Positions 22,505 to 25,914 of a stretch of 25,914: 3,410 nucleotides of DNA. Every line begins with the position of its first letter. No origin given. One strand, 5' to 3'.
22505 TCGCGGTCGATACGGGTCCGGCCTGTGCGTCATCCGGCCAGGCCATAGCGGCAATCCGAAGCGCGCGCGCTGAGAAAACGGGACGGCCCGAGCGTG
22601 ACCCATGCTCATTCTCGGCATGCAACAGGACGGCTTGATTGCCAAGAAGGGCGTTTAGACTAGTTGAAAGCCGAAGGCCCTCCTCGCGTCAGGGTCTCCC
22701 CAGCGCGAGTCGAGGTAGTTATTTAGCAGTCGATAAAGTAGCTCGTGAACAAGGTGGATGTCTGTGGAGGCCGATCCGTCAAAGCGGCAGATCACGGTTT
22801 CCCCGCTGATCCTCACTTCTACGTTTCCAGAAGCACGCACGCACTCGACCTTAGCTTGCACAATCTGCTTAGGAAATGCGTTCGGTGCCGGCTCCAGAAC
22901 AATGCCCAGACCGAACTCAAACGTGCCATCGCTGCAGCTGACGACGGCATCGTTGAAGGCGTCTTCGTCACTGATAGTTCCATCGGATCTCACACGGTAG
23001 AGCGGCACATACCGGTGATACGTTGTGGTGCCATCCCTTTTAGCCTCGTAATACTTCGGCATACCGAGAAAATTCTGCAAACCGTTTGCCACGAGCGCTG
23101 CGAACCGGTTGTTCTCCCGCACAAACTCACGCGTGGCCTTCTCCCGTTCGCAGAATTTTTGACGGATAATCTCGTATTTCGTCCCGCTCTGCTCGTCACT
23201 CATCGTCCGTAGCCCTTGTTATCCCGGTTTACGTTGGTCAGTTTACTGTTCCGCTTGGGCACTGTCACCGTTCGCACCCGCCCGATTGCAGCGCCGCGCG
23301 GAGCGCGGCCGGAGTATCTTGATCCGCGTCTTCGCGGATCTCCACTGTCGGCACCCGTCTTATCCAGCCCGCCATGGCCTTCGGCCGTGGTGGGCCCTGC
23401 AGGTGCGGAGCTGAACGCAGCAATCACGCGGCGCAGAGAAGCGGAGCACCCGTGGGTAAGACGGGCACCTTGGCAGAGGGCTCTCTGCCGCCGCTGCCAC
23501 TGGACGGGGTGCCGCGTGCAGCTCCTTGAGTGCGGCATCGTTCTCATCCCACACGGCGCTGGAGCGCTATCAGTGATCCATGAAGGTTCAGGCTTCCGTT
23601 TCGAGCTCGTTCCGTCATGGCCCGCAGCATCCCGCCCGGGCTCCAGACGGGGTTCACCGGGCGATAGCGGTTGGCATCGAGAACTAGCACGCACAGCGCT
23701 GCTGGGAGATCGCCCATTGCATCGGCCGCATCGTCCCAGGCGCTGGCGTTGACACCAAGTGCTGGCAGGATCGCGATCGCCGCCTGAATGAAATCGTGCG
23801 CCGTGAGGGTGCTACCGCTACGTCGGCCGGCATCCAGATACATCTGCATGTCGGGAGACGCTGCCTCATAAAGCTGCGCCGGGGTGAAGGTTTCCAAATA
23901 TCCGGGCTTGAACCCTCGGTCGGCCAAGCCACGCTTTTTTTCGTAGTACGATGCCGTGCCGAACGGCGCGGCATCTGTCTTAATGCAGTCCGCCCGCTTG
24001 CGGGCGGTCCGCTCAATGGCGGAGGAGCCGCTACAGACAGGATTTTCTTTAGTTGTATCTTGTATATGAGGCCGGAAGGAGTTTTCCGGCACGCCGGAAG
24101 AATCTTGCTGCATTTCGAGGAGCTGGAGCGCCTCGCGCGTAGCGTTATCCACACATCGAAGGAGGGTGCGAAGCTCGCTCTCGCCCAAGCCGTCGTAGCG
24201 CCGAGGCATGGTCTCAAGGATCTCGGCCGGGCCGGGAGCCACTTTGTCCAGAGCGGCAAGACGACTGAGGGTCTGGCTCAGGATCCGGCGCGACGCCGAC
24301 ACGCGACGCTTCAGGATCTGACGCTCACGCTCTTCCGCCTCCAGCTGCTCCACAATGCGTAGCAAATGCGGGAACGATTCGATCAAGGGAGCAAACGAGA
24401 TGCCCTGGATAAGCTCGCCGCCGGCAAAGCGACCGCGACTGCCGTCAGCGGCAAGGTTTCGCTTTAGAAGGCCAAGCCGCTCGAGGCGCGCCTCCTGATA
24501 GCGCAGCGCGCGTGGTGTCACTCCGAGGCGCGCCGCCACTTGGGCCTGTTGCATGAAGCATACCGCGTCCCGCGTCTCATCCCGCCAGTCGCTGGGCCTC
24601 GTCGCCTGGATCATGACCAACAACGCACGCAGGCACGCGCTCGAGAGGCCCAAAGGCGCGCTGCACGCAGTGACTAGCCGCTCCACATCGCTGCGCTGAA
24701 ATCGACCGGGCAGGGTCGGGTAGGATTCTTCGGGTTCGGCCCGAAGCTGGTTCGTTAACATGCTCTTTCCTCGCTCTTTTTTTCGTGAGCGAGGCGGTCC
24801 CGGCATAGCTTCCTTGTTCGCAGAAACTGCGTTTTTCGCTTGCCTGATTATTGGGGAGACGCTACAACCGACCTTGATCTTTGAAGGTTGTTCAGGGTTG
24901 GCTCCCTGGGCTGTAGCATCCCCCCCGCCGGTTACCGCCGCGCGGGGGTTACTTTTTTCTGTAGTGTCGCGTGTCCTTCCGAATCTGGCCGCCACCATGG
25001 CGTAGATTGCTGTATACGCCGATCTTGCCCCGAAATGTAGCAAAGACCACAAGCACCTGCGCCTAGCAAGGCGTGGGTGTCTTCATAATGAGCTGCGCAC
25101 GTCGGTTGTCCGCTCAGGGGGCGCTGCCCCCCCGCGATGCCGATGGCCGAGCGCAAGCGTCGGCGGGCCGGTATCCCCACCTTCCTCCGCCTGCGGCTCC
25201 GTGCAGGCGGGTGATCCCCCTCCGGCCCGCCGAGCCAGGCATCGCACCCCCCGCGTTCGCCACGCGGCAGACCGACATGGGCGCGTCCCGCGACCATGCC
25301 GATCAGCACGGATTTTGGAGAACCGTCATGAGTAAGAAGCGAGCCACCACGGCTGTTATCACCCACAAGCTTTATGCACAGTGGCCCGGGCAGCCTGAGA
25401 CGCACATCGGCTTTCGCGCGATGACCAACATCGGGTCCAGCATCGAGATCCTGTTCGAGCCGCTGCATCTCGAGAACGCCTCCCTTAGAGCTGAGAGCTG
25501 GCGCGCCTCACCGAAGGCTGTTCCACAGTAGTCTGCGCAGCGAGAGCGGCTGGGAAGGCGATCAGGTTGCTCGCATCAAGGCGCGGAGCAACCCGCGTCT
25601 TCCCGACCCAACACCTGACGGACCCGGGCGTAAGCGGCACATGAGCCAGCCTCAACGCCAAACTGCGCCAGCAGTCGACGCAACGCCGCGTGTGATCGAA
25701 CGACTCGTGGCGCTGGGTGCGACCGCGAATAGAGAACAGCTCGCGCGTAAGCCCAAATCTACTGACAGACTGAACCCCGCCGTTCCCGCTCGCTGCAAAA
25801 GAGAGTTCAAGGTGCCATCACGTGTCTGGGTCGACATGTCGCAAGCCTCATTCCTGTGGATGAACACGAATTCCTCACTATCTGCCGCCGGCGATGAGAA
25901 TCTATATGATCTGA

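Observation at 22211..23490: Two 202-bp direct repeats with a conserved multi-hairpin architecture, one compensatory base-pair change and plus-strand-only wobbles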

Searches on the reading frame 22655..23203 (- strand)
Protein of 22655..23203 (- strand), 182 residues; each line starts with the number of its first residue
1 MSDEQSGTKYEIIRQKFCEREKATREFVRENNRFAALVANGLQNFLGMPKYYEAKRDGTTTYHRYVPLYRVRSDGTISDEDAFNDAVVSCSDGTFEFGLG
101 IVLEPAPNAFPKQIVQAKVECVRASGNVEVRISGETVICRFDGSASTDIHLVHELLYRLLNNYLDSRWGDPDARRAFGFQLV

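Call 25: search_protein_families(library=phrogs, proteins=[window:22655-23203:-], max_evalue=0.01)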
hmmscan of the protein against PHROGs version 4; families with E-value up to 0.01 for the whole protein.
window:22655-23203:- (182 aa): 0 families

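Call 26: search_protein_families(library=pfam, proteins=[window:22655-23203:-], max_evalue=0.01)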
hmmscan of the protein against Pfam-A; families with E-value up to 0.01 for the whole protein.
window:22655-23203:- (182 aa): 0 families

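Call 69: find_homologous_proteins(query=window:22655-23203:-)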
Query window:22655-23203:- (182 aa): 8 proteins with E <= 0.001 among 74 candidates.
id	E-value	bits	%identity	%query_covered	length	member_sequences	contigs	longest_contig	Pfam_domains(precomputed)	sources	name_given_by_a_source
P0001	1.7e-118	411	100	100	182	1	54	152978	-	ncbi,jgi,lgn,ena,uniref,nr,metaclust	ncbi:hypothetical protein GQF56_24510 [Rhodobacter sphaeroides]|jgi:hypothetical protein|uniref:hypo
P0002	6.8e-67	243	59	99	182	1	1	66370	-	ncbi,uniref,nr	ncbi:hypothetical protein [Ruegeria atlantica]|uniref:hypothetical protein n=1 Tax=Ruegeria atlantic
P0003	9.1e-67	242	59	99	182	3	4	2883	-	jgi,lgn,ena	jgi:hypothetical protein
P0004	7.3e-63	229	57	98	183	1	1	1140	-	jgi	-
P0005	5.1e-61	223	55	99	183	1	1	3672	-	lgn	-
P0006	2.4e-59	218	57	95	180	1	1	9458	-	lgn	-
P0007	6.9e-56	207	55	99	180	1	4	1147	-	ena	-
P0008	2.4e-36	143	58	61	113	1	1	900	-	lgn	-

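Call 70: find_encoding_contigs(protein=P0002, flank=5000, max_places=2)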
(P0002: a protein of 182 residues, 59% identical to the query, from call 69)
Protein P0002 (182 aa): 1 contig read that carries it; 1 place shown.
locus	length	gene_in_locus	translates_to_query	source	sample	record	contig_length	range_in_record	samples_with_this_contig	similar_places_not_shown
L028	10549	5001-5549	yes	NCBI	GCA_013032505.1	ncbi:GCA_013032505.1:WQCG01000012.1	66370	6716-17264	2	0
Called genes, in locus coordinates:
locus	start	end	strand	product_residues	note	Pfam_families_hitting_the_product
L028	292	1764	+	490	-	-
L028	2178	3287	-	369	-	-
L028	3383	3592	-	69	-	-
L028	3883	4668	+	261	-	PF14243:R2K_3, PF18299:R2K_2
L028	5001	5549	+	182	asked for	-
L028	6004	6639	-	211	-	PF00589:Phage_integrase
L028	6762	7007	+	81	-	PF03693:ParD_antitoxin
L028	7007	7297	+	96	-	PF05016:ParE_toxin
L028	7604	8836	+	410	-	PF01738:DLH (weak)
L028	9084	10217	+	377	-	PF00303:Thymidylat_synt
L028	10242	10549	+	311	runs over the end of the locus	PF18746:aGPT-Pplase3, PF18724:ADDT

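Call 71: find_encoding_contigs(protein=P0006, flank=5000, max_places=2)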
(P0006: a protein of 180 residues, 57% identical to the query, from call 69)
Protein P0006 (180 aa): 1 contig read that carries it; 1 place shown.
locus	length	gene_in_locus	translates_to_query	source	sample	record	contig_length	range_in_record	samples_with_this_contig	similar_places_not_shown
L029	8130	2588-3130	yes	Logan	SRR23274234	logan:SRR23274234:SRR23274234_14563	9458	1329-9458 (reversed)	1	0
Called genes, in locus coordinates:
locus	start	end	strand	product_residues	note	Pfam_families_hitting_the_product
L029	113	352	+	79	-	-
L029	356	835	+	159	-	-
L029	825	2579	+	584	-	PF05876:GpA_ATPase, PF20454:GpA_nuclease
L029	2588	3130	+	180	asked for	-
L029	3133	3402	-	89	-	-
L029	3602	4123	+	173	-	-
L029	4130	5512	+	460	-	PF05136:Phage_portal_2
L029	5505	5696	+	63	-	-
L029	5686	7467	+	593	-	PF25209:Phage_capsid_4, PF10124:Mu-like_gpT (weak)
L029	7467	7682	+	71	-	-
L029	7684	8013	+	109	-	PF09956:Phage_cement_2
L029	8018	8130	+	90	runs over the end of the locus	-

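Call 89: search_protein_families(library=ncbifam, proteins=[window:22655-23203:-], max_evalue=0.001)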
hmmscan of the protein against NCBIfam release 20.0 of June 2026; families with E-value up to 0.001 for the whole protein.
window:22655-23203:- (182 aa): 0 families

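Call 90: search_protein_families(library=padloc, proteins=[window:22655-23203:-], max_evalue=0.01)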
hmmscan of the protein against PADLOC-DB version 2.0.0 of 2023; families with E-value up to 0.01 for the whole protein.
window:22655-23203:- (182 aa): 0 families

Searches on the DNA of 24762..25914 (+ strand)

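Call 33: search_dna_similar(query=window:24762-25914:+, collection=plasmids, mode=distant, max_rows=40)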
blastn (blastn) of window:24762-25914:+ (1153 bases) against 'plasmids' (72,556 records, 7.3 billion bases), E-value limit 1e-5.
Records with a match: 28; places in all: 59; records where one place covers at least 80% of the query: 9.
Best place of each record, by identity: 95-99% 7; 90-95% 2; 80-90% 16; 60-80% 3.
By first word of the organism name: Cereibacter 9; Sphingobium 8; Paracoccus 4; Novosphingobium 2; Shinella 2; Methylobacterium 1; Sphingomonas 1; Ensifer 1.
By predicted mobility (MOB-suite, as given by PLSDB): conjugative 15; non-mobilizable 10; mobilizable 3.
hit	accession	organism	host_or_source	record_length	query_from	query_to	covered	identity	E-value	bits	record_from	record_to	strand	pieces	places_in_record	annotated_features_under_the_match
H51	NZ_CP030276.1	Cereibacter sphaeroides 2.4.1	cell culture,laboratory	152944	1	1149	100%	96.7%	0e+0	1883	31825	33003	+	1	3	hypothetical protein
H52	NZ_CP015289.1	Cereibacter sphaeroides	Cereibacter sphaeroides 2.4.1,single ...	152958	1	1149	100%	96.6%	0e+0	1876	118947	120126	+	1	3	hypothetical protein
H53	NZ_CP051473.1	Cereibacter sphaeroides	cell culture,laboratory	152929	1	1149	100%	96.6%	0e+0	1874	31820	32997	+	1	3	hypothetical protein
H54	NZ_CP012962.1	Cereibacter sphaeroides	cell culture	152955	1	1149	100%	96.5%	0e+0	1870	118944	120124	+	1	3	hypothetical protein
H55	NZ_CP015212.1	Cereibacter sphaeroides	Cereibacter sphaeroides 2.4.1,single ...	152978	1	1149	100%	96.5%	0e+0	1870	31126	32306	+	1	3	hypothetical protein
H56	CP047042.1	Cereibacter sphaeroides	cell culture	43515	1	1149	100%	96.2%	0e+0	1836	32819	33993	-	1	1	hypothetical protein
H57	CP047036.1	Cereibacter sphaeroides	cell culture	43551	1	1149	100%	95.2%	0e+0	1801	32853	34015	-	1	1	hypothetical protein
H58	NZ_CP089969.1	Cereibacter azotoformans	Owen's River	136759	9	1014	87%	81.3%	0e+0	929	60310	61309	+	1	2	hypothetical protein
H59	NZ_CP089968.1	Cereibacter azotoformans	Owen's River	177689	9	1014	87%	81.2%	0e+0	924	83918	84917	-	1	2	hypothetical protein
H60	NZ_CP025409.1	Paracoccus tegillarcae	Tegillarca granosa,single cell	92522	68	200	12%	73.1%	1e-6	63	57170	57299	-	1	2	none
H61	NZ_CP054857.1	Novosphingobium decolorationis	cell culture,deep-sea sediment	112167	408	510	9%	77.0%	1e-7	66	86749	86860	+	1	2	none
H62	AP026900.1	Novosphingobium sp. MBES04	-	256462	408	510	9%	77.0%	1e-7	66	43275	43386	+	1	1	none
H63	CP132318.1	Shinella sumterensis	Homo sapiens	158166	392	465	6%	81.6%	1e-6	64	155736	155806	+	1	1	none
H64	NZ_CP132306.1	Shinella sumterensis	Homo sapiens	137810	392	465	6%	81.6%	1e-6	64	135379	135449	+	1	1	none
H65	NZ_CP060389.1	Sphingobium sp. KCTC 72723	single cell,Antarctic soil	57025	402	469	6%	85.7%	1e-6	63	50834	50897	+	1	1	none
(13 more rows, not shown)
